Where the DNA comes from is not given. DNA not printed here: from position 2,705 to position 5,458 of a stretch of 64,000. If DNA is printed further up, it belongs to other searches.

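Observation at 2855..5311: Cytosolic BspA-type leucine-rich repeats fused to a beta-class (DPPY) DNA methyltransferase: an apparently new architecture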

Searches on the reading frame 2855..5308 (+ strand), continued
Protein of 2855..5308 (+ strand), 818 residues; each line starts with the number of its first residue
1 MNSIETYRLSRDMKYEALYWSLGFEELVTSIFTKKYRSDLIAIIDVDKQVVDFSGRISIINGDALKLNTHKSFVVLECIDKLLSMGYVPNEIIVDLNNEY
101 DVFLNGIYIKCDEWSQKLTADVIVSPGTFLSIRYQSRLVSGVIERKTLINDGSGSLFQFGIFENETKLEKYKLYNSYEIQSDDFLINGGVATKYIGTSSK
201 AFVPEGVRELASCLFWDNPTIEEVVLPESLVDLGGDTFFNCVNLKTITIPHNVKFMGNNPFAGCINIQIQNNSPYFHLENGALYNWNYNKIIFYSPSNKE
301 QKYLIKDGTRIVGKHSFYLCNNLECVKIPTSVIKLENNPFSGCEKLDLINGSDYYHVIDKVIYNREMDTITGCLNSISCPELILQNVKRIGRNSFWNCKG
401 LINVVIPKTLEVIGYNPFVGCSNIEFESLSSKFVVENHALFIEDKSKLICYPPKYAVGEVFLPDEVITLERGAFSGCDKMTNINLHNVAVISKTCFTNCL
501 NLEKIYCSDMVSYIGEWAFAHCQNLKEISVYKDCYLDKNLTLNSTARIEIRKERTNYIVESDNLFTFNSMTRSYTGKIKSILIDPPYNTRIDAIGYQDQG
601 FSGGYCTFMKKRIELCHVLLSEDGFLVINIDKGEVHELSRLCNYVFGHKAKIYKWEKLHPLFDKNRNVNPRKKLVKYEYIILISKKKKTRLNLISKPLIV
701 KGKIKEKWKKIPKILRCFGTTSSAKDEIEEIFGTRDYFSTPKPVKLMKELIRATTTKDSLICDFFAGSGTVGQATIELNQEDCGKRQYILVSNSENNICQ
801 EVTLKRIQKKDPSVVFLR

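Call 56: find_encoding_contigs(protein=P0208, flank=10000, max_places=3)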
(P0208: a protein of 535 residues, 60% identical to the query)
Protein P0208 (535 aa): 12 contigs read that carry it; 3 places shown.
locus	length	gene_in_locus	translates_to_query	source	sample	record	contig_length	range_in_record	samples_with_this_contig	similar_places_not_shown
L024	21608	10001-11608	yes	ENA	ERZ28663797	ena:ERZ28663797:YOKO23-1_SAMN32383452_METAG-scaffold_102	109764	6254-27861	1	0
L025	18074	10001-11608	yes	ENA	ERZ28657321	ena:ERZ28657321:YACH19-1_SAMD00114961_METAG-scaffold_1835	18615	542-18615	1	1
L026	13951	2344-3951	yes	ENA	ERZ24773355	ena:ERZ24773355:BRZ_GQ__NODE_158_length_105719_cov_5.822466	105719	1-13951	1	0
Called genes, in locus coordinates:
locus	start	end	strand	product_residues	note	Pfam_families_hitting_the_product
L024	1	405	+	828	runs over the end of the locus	PF00005:ABC_tran (faint), PF13191:AAA_16 (faint), PF13555:AAA_29 (faint), PF20703:nSTAND1 (faint), PF13304:AAA_21 (faint), PF00684:DnaJ_CXXCXGXG (faint), PF17755:UvrA_DNA-bind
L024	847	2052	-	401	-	PF14659:Phage_int_SAM_3, PF22022:Phage_int_M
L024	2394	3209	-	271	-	-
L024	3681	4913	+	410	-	PF14022:DUF4238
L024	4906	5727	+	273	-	-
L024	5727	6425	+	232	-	-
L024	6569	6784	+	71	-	PF01381:HTH_3, PF13443:HTH_26 (weak)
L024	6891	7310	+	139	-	-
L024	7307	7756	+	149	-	PF13353:Fer4_12, PF04055:Radical_SAM (weak)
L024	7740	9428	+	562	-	PF13597:NRDD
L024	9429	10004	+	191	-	PF01712:dNK (weak), PF02224:Cytidylate_kin (faint), PF13238:AAA_18, PF13521:AAA_28 (weak), PF13671:AAA_33 (weak), PF01202:SKI (faint), PF02223:Thymidylate_kin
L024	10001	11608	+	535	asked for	PF13306:LRR_5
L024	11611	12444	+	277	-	PF01555:N6_N4_Mtase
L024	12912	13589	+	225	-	PF07155:ECF-ribofla_trS (weak), PF12822:ECF_trnsprt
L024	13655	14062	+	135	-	PF02367:TsaE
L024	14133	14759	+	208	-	PF00814:TsaD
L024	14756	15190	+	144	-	PF00583:Acetyltransf_1, PF13673:Acetyltransf_10, PF13508:Acetyltransf_7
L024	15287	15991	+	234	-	PF00561:Abhydrolase_1, PF12146:Hydrolase_4, PF12697:Abhydrolase_6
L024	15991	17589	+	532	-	PF08245:Mur_ligase_M, PF02875:Mur_ligase_C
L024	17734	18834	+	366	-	PF01820:Dala_Dala_lig_N, PF02222:ATP-grasp (weak), PF07478:Dala_Dala_lig_C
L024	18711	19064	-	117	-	-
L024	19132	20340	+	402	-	PF00180:Iso_dh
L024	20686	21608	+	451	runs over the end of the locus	PF00392:GntR, PF00155:Aminotran_1_2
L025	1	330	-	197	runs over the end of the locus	PF14808:TMEM164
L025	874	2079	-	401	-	PF14659:Phage_int_SAM_3, PF22022:Phage_int_M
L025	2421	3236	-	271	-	-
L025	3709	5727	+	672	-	-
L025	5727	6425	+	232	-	-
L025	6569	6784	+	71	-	PF01381:HTH_3, PF13443:HTH_26 (weak)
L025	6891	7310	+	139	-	-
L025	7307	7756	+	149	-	PF13353:Fer4_12, PF04055:Radical_SAM (weak)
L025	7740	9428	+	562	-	PF13597:NRDD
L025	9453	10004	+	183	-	PF01202:SKI (faint), PF13238:AAA_18, PF13671:AAA_33 (faint), PF02223:Thymidylate_kin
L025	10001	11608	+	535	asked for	PF13306:LRR_5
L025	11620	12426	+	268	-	PF01555:N6_N4_Mtase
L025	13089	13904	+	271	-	PF07155:ECF-ribofla_trS (weak), PF12822:ECF_trnsprt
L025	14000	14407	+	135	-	PF02367:TsaE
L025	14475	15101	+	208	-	PF00814:TsaD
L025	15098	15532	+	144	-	PF13673:Acetyltransf_10, PF00583:Acetyltransf_1, PF13508:Acetyltransf_7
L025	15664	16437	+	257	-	-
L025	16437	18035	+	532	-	PF08245:Mur_ligase_M, PF02875:Mur_ligase_C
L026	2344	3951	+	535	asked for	PF13306:LRR_5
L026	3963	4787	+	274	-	PF01555:N6_N4_Mtase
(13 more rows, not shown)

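Call 57: fold_search(model_id=the predicted structure, library=pdb)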
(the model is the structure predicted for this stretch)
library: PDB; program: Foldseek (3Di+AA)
matches with E <= 10: 1006; with E <= 0.001: 58
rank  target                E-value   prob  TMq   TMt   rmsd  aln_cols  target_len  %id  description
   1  4gt6                  4.2e-14  1.00  0.20  0.37  11.9       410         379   19  Crystal structure of a leucine rich cell surface protein (FAEPRAA2165_01021) from Faecalibacterium prausnitzii A2-165 at (released 2012-09-26)
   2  4h09_B                2.7e-11  1.00  0.21  0.38  12.9       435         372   15  Crystal structure of a leucine-rich repeat protein (EUBVEN_01088) from Eubacterium ventriosum ATCC 27560 at 2.50 A res (released 2012-10-10)
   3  6k0w_B                7.7e-11  1.00  0.22  0.34  10.1       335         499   26  DNA methyltransferase in complex with sinefungin (released 2019-12-11)
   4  6k0w_C                2.4e-10  1.00  0.22  0.39   9.0       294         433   27  DNA methyltransferase in complex with sinefungin (released 2019-12-11)
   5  7dsu_B                3.1e-10  1.00  0.24  0.44   7.2       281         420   28  Structure of Mod subunit of the Type III restriction-modification enzyme Mbo45V (released 2022-01-05)
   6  6k0w_A                5.2e-10  1.00  0.20  0.31  10.9       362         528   22  DNA methyltransferase in complex with sinefungin (released 2019-12-11)
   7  6k0w_D                5.4e-10  1.00  0.21  0.37   9.1       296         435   26  DNA methyltransferase in complex with sinefungin (released 2019-12-11)
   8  7dsu_A                9.3e-10  1.00  0.21  0.40   7.8       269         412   30  Structure of Mod subunit of the Type III restriction-modification enzyme Mbo45V (released 2022-01-05)
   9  4h09_A                1.1e-09  1.00  0.21  0.38  12.2       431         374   15  Crystal structure of a leucine-rich repeat protein (EUBVEN_01088) from Eubacterium ventriosum ATCC 27560 at 2.50 A res (released 2012-10-10)
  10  4h09_C                1.7e-09  1.00  0.21  0.38  12.8       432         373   16  Crystal structure of a leucine-rich repeat protein (EUBVEN_01088) from Eubacterium ventriosum ATCC 27560 at 2.50 A res (released 2012-10-10)
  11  4h09_E                2.1e-09  1.00  0.20  0.37  13.1       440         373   16  Crystal structure of a leucine-rich repeat protein (EUBVEN_01088) from Eubacterium ventriosum ATCC 27560 at 2.50 A res (released 2012-10-10)
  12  4h09_D                4.6e-09  1.00  0.21  0.38  13.0       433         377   15  Crystal structure of a leucine-rich repeat protein (EUBVEN_01088) from Eubacterium ventriosum ATCC 27560 at 2.50 A res (released 2012-10-10)
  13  4fs7                  1.6e-08  1.00  0.15  0.27  16.8       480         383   16  Crystal structure of a leucine-rich repeat protein (BACOVA_04585) from Bacteroides ovatus ATCC 8483 at 1.19 A resolution (released 2012-09-19)
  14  4cp6                  2.5e-08  1.00  0.19  0.33  14.0       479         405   14  The Crystal structure of Pneumococcal vaccine antigen PcpA (released 2015-02-25)
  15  4fd0                  2.6e-08  1.00  0.13  0.25  21.4       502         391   12  Crystal structure of a putative cell surface protein (BACCAC_03700) from Bacteroides caccae ATCC 43185 at 2.07 A resolut (released 2012-07-25)
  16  4zcf_B                5.9e-08  1.00  0.22  0.29   8.7       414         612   18  Structural basis of asymmetric DNA methylation and ATP-triggered long-range diffusion by EcoP15I (released 2015-07-29)
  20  4zcf_A                8.6e-07  1.00  0.21  0.27  12.0       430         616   18  Structural basis of asymmetric DNA methylation and ATP-triggered long-range diffusion by EcoP15I (released 2015-07-29)
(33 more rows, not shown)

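Call 63: search_protein_families(library=pfam, proteins=[L024:2394-3206:-, L024:4906-5724:+, L024:5727-6422:+, L024:6891-7307:+, L015:51-2261:+, L015:4236-5021:+, L015:5035-5826:+, L015:6342-6743:+, L025:3709-5724:+], max_evalue=1)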
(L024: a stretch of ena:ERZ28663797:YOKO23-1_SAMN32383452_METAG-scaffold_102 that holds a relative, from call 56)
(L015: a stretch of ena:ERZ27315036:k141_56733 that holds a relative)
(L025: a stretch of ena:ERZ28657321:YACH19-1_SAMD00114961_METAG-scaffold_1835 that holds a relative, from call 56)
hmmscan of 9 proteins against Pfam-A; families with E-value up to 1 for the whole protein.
L024:2394-3206:- (270 aa): 1 family
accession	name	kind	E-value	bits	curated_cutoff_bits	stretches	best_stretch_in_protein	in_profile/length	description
PF01076.25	Mob_Pre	-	0.01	16.1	25.5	1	184-245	128-191/196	Plasmid recombination enzyme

L024:4906-5724:+ (273 aa): 1 family
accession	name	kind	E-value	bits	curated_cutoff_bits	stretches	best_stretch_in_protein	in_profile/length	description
PF07870.16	DUF1657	-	0.02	15.2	27.7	1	187-210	12-35/49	Protein of unknown function (DUF1657)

L024:5727-6422:+ (232 aa): 1 family
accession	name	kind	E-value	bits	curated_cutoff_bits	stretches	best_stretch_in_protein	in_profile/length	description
PF20990.2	DUF2207_C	-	0.022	14.9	33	1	61-123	137-199/247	Predicted membrane protein (DUF2207) C-terminal domain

L024:6891-7307:+ (139 aa): 1 family
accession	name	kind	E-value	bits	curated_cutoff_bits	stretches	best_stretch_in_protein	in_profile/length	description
PF13445.12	zf-RING_UBOX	-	0.048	14.1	25.2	1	6-21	13-27/39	RING-type zinc-finger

L015:51-2261:+ (737 aa): 3 families
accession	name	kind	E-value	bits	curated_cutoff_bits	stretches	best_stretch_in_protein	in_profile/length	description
PF10138.15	vWA-TerF-like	-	0.011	16.3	29.4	1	662-721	126-181/200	vWA found in TerF C terminus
PF23984.1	DUF7307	-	0.044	14.2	27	1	409-445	14-50/129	Pam3 gp33-like protein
PF08694.16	UFC1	-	0.57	10.3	25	1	543-603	7-64/155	Ubiquitin-fold modifier-conjugating enzyme 1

L015:4236-5021:+ (262 aa): 1 family
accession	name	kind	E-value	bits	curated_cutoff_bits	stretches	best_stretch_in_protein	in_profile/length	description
PF15967.10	Nucleoporin_FG2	-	0.45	9.3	32.3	0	134-212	347-422/604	Nucleoporin FG repeated region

L015:5035-5826:+ (264 aa): 1 family
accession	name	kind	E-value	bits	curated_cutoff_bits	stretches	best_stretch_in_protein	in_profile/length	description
PF05844.17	YopD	-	0.014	14.9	25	1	88-141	121-173/297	YopD protein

L015:6342-6743:+ (134 aa): 0 families

L025:3709-5724:+ (672 aa): 2 families
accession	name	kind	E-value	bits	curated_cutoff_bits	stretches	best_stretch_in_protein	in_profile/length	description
PF14022.11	DUF4238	-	5.3e-13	49.5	27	1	4-218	2-207/281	Protein of unknown function (DUF4238)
PF07870.16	DUF1657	-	0.055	13.8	27.7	1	586-609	12-35/49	Protein of unknown function (DUF1657)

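Call 64: search_protein_families(library=padloc, proteins=[L024:10001-11605:+, L024:11611-12441:+, L024:3681-4910:+, L024:4906-5724:+, L024:5727-6422:+, L024:6891-7307:+, L024:9429-10001:+], max_evalue=0.01)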
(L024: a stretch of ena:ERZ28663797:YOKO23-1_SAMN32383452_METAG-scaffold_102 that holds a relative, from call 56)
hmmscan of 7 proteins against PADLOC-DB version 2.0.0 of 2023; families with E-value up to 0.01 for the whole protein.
L024:10001-11605:+ (535 aa): 2 families
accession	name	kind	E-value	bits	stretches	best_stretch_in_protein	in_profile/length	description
PDLC03624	REase_MTase_IIG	-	2.4e-08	30.3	1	18-83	16-85/1271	Type IIG restriction enzyme-methyltransferase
PDLC03615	REase_MTase_IIG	-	4.3e-05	19.6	1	14-92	13-103/953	Type IIG restriction enzyme-methyltransferase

L024:11611-12441:+ (277 aa): 42 families (the best 25 are shown)
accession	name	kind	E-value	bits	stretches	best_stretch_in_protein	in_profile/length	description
PDLC03634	MTase_III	-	1.5e-57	193.8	3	156-247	357-447/621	Type III methyltransferase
PDLC03641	MTase_III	-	6.6e-53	178.3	3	158-248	361-450/657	Type III methyltransferase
PDLC03644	MTase_III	-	1.4e-50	170.6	3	167-269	304-402/542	Type III methyltransferase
PDLC03642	MTase_III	-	1.3e-47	160.7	2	166-261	320-414/528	Type III methyltransferase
PDLC03636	MTase_III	-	5e-43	145.7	2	3-157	47-195/575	Type III methyltransferase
PDLC03640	MTase_III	-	9.2e-39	131.3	3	173-265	359-450/654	Type III methyltransferase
PDLC03635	MTase_III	-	4e-38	129.6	2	3-153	219-365/708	Type III methyltransferase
PDLC03646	MTase_III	-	5e-36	121.9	2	3-141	472-602/1057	Type III methyltransferase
PDLC03637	MTase_III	-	1.2e-34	117.8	2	4-136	123-264/513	Type III methyltransferase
PDLC03639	MTase_III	-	1.7e-31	107.3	2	170-270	406-512/639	Type III methyltransferase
PDLC03278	MTase_II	-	3.1e-26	90.7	2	179-247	276-343/390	Type II methyltransferase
PDLC03638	MTase_III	-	4.5e-24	82.8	2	3-115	381-494/816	Type III methyltransferase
PDLC03643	MTase_III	-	4.1e-23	80.2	2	166-246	188-268/465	Type III methyltransferase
PDLC03645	MTase_III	-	1.3e-22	77.7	2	188-248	464-526/709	Type III methyltransferase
PDLC03354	MTase_II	-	7.9e-20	69.2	2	4-109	62-187/425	Type II methyltransferase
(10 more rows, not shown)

L024:3681-4910:+ (410 aa): 0 families

L024:4906-5724:+ (273 aa): 0 families

L024:5727-6422:+ (232 aa): 0 families

L024:6891-7307:+ (139 aa): 0 families

L024:9429-10001:+ (191 aa): 4 families
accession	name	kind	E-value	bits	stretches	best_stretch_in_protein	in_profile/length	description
PDLC04690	PDC-M51B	-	3.3e-15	54.3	1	2-147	3-145/191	-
PDLC02911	VakA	-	4.1e-13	48.2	1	4-187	5-159/163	-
PDLC04140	mad8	-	0.007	13.9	1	2-41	28-67/314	mads_8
PDLC02905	pVip-kinase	-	0.0071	13.6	0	118-186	96-171/474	Viperin-kinase fusion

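Call 91: get_annotated_region(hit=H22, flank=5000)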
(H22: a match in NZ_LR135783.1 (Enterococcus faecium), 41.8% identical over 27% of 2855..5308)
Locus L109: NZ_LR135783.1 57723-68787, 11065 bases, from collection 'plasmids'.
description: Enterococcus faecium isolate E4239 plasmid 2
organism: Enterococcus faecium (NCBI taxid 1352)
taxonomy: Bacteria; Bacillota; Bacilli; Lactobacillales; Enterococcaceae; Enterococcus; Enterococcus faecium
host: -; source: -; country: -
typing (MOB-suite, as given by PLSDB): conjugative; replicon rep_cluster_893; relaxase MOBP; mating-pair formation MPF_T
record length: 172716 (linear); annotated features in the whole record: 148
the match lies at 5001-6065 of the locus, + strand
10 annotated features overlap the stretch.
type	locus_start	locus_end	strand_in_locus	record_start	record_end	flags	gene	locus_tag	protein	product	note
CDS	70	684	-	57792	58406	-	-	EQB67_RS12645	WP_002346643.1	hypothetical protein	-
CDS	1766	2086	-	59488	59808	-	-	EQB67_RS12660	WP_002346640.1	hypothetical protein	-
CDS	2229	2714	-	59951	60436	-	-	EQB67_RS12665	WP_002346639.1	helix-turn-helix transcriptional regulator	-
CDS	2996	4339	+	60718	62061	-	-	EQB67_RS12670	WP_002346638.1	hypothetical protein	-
CDS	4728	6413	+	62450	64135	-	-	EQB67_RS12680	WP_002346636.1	site-specific DNA-methyltransferase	GO:0006306 - DNA methylation [Evidence IEA]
CDS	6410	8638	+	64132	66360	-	-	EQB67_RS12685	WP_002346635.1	DEAD/DEAH box helicase family protein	-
CDS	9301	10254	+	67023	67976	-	-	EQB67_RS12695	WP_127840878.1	IS30 family transposase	-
CDS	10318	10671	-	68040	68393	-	tnpB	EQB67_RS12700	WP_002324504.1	IS66 family insertion sequence element accessory protein TnpB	-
CDS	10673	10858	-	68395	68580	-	-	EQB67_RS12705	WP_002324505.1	hypothetical protein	-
CDS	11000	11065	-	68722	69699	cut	bsh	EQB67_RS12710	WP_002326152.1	choloylglycine hydrolase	-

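Call 92: get_annotated_region(hit=H8, flank=3000)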
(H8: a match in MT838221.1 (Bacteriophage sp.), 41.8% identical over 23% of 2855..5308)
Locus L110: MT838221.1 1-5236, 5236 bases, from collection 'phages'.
description: UNVERIFIED: Bacteriophage sp. clone scaffold_7035 genomic sequence.
organism: Bacteriophage sp. (NCBI taxid 38018)
taxonomy: Viruses
host: -; source: human fecal samples; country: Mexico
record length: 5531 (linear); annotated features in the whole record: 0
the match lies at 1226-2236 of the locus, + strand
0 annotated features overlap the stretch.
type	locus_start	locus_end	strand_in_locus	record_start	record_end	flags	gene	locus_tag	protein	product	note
